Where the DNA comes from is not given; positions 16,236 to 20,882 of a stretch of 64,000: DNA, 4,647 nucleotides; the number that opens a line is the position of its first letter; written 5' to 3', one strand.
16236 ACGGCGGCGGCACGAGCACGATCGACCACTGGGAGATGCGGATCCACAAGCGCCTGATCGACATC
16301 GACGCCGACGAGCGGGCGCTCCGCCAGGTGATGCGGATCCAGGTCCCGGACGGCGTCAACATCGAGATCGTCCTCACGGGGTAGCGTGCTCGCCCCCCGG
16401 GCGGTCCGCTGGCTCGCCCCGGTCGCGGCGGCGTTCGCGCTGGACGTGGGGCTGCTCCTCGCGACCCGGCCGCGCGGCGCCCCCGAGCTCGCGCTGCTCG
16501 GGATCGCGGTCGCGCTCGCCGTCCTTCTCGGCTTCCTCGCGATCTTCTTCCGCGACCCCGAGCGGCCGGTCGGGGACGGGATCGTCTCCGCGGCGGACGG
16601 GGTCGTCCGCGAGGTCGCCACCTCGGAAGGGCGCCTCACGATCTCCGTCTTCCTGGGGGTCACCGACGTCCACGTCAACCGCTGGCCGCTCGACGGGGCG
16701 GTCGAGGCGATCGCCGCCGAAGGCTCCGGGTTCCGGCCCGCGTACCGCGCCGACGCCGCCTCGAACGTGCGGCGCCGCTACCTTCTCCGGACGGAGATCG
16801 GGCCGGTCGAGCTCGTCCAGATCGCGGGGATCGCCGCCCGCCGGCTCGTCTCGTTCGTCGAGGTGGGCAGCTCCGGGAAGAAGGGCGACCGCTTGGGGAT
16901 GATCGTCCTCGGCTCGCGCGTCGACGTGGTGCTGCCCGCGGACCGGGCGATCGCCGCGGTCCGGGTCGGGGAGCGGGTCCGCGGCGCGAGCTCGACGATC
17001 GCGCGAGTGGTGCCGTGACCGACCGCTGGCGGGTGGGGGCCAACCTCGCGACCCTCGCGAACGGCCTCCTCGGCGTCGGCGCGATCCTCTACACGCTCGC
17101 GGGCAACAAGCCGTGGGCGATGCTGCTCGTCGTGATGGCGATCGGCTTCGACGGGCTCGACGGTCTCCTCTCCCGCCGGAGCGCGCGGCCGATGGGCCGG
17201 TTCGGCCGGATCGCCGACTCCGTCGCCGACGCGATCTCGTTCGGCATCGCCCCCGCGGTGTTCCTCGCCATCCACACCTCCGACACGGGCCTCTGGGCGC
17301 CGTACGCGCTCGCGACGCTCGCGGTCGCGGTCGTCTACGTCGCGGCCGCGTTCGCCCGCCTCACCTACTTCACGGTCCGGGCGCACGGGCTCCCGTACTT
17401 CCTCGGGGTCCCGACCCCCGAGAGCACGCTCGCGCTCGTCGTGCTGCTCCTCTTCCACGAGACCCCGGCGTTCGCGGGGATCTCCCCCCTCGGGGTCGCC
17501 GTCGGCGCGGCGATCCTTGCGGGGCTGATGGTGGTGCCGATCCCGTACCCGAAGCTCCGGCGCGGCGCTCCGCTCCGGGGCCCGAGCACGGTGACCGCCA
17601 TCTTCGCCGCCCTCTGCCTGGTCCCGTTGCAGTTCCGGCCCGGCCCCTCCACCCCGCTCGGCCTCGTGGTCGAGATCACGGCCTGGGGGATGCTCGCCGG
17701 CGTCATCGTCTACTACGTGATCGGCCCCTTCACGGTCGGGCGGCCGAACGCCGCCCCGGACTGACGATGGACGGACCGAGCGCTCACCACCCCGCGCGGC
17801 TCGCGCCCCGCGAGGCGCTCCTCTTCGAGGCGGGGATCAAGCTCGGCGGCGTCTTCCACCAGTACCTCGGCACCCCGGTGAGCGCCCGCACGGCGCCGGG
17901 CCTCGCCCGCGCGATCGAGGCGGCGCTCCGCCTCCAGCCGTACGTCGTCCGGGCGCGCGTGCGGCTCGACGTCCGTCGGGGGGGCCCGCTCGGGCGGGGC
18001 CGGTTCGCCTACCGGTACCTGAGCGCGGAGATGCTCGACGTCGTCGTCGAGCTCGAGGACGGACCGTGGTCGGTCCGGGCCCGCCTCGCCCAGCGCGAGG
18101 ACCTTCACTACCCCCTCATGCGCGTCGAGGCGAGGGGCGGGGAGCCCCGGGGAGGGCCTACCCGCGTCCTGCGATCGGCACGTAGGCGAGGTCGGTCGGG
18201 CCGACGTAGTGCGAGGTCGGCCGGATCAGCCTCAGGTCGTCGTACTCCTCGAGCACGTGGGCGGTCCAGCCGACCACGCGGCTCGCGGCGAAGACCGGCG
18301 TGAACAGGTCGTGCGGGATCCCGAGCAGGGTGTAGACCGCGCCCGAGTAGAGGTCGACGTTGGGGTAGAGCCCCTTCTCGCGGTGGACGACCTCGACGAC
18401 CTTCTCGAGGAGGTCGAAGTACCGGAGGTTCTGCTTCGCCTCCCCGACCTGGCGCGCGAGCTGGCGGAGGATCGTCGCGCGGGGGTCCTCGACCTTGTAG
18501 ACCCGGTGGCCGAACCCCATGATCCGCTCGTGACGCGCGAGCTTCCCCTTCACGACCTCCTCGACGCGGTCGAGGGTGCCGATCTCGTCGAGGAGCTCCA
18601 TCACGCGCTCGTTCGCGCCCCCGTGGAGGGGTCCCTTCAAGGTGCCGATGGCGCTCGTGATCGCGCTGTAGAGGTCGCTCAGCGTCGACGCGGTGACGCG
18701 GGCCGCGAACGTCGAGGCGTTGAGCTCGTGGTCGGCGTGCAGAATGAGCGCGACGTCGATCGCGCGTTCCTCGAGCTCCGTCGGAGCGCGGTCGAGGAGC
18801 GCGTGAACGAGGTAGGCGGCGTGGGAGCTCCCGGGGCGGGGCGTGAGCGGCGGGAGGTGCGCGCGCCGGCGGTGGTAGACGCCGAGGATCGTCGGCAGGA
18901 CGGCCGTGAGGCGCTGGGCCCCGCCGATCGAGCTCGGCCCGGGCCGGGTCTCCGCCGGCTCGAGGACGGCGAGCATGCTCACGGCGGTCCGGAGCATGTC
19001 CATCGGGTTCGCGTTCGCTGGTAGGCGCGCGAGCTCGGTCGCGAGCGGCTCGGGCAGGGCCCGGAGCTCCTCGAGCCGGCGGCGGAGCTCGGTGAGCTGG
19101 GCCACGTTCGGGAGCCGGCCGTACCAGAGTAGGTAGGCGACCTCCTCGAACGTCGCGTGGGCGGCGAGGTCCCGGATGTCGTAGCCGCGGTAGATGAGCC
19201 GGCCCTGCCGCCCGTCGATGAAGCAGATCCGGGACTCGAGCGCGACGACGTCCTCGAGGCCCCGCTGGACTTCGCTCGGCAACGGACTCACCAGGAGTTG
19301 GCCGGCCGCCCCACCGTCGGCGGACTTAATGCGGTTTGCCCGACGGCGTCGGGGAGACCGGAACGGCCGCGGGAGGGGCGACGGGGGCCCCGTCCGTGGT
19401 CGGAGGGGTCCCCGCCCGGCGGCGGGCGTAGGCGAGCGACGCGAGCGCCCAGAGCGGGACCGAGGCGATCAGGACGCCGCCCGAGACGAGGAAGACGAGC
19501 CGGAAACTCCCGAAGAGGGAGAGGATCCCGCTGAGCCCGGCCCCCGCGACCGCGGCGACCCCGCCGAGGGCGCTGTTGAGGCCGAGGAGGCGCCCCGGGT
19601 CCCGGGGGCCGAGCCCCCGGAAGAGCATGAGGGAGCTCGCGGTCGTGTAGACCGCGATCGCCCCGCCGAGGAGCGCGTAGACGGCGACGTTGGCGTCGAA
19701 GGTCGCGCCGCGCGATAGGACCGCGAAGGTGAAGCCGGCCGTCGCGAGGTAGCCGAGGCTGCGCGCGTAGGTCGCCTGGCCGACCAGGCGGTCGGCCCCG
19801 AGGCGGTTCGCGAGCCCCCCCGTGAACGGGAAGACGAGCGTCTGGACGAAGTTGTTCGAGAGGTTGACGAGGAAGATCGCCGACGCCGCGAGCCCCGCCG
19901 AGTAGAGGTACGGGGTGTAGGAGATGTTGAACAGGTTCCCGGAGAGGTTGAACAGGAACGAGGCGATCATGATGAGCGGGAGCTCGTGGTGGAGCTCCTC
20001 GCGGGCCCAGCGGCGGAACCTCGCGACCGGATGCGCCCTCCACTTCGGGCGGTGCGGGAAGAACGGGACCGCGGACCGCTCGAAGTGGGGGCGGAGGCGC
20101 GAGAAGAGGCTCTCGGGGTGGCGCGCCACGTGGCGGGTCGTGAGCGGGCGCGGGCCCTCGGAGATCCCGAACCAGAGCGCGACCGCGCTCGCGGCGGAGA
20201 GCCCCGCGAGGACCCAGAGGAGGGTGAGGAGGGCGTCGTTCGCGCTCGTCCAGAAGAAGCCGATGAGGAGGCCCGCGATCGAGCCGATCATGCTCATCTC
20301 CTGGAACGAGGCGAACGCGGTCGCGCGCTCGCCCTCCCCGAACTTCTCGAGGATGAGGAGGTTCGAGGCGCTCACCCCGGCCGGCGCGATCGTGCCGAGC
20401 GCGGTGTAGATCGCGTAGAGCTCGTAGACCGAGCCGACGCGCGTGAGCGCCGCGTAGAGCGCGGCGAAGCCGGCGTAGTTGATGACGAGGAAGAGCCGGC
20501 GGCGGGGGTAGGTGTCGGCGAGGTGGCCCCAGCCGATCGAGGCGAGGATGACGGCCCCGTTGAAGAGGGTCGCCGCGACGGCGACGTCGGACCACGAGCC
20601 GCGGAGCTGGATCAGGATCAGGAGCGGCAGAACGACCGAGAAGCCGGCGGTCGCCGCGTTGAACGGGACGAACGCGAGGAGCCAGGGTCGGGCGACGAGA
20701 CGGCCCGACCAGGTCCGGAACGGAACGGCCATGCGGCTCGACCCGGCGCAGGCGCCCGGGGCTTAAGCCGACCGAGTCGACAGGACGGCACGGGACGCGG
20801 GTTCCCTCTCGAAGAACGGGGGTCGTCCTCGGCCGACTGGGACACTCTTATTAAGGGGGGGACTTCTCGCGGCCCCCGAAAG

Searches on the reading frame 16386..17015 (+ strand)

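Call 77: search_protein_families(library=pfam, proteins=[window:16386-17015:+], max_evalue=0.00001)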
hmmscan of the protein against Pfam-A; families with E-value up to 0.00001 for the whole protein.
window:16386-17015:+ (210 aa): 1 family
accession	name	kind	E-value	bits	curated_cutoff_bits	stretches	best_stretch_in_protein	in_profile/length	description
PF02666.20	PS_Dcarbxylase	-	6.5e-28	98.2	22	1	49-204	3-196/198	Phosphatidylserine decarboxylase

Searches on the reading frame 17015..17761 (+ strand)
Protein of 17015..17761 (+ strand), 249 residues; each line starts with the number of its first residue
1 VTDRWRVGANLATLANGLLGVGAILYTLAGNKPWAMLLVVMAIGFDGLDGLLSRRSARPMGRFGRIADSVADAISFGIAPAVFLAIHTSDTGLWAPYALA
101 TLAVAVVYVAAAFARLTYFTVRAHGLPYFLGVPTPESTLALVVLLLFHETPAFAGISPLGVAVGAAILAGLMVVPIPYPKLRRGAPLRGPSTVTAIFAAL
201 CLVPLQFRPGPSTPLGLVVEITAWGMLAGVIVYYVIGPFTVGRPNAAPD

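Call 77: search_protein_families(library=pfam, proteins=[window:17015-17761:+], max_evalue=0.00001)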
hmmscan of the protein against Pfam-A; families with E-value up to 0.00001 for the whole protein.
window:17015-17761:+ (249 aa): 1 family
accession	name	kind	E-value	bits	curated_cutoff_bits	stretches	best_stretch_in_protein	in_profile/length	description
PF01066.26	CDP-OH_P_transf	-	7.4e-13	49.6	22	1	9-159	4-138/152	CDP-alcohol phosphatidyltransferase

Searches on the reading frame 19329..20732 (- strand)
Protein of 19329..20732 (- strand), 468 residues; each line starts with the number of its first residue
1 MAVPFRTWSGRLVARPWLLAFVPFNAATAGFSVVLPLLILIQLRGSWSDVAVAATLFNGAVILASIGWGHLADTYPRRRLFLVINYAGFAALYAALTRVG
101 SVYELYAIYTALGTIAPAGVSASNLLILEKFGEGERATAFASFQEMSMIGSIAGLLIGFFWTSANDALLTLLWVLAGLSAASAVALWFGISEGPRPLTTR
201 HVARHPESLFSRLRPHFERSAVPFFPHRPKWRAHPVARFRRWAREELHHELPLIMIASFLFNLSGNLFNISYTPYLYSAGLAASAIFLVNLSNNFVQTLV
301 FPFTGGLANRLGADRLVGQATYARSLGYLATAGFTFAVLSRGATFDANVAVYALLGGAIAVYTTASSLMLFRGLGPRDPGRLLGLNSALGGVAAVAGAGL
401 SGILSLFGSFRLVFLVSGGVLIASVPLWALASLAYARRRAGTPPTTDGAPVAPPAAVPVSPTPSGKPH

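Call 77: search_protein_families(library=pfam, proteins=[window:19329-20732:-], max_evalue=0.00001)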
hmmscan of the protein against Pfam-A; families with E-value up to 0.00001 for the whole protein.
window:19329-20732:- (468 aa): 1 family
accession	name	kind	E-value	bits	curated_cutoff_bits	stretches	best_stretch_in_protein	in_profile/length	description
PF07690.21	MFS_1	-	1.2e-21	77.5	33.4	2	22-336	6-290/347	Major Facilitator Superfamily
